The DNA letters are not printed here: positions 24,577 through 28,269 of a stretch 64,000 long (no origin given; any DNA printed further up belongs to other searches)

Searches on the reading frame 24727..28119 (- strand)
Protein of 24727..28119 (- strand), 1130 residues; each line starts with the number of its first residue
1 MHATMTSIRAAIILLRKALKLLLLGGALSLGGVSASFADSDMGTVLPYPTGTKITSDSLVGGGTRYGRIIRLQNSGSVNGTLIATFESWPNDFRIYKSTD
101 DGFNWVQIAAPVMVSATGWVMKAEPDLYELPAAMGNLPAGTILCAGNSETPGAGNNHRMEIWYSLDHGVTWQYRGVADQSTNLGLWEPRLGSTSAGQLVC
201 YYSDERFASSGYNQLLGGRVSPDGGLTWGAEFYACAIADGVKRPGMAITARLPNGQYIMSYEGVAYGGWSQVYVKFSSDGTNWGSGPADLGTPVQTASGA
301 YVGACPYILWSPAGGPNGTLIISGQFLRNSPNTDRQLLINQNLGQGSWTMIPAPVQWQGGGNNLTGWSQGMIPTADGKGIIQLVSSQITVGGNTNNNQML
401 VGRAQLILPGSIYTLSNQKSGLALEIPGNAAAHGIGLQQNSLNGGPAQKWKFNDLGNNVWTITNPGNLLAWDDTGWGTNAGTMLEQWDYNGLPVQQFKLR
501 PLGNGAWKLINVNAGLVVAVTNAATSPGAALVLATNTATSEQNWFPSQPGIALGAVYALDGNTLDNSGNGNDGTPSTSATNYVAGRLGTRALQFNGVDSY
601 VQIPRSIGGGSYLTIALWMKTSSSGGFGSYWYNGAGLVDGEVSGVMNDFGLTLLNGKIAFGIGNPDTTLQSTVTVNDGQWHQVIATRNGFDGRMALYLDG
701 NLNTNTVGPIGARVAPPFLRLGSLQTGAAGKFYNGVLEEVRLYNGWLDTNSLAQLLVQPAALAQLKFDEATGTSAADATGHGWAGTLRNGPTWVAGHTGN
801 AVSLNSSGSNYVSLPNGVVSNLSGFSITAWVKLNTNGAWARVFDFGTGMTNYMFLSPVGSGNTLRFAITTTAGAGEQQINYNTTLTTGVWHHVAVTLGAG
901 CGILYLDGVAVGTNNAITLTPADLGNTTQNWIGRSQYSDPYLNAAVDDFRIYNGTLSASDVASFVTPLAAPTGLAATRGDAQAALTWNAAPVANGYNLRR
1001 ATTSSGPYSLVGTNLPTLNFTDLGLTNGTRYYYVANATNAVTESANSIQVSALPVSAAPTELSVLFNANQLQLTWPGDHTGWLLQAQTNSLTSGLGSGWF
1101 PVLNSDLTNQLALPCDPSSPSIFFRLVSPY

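Call 11: search_protein_families(library=pfam, proteins=[window:24727-28119:-], max_evalue=0.001)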
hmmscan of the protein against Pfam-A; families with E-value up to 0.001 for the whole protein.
window:24727-28119:- (1130 aa): 5 families
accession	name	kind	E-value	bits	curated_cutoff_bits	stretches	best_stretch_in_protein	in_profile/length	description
PF13385.13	Laminin_G_3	-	3.2e-46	157.7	27.6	2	807-962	2-151/151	Concanavalin A-like lectin/glucanases superfamily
PF14200.12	RicinB_lectin_2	-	6.2e-19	68.9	25.6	2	411-487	13-89/89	Ricin-type beta-trefoil lectin domain-like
PF02210.31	Laminin_G_2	-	2e-08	35.2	22.9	1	651-741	23-122/126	Laminin G domain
PF00054.30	Laminin_G_1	-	1.5e-07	32.1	24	1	650-714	23-87/131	Laminin G domain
PF00652.28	Ricin_B_lectin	-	2.8e-05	24.7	29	1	413-544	3-126/126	Ricin-type beta-trefoil lectin domain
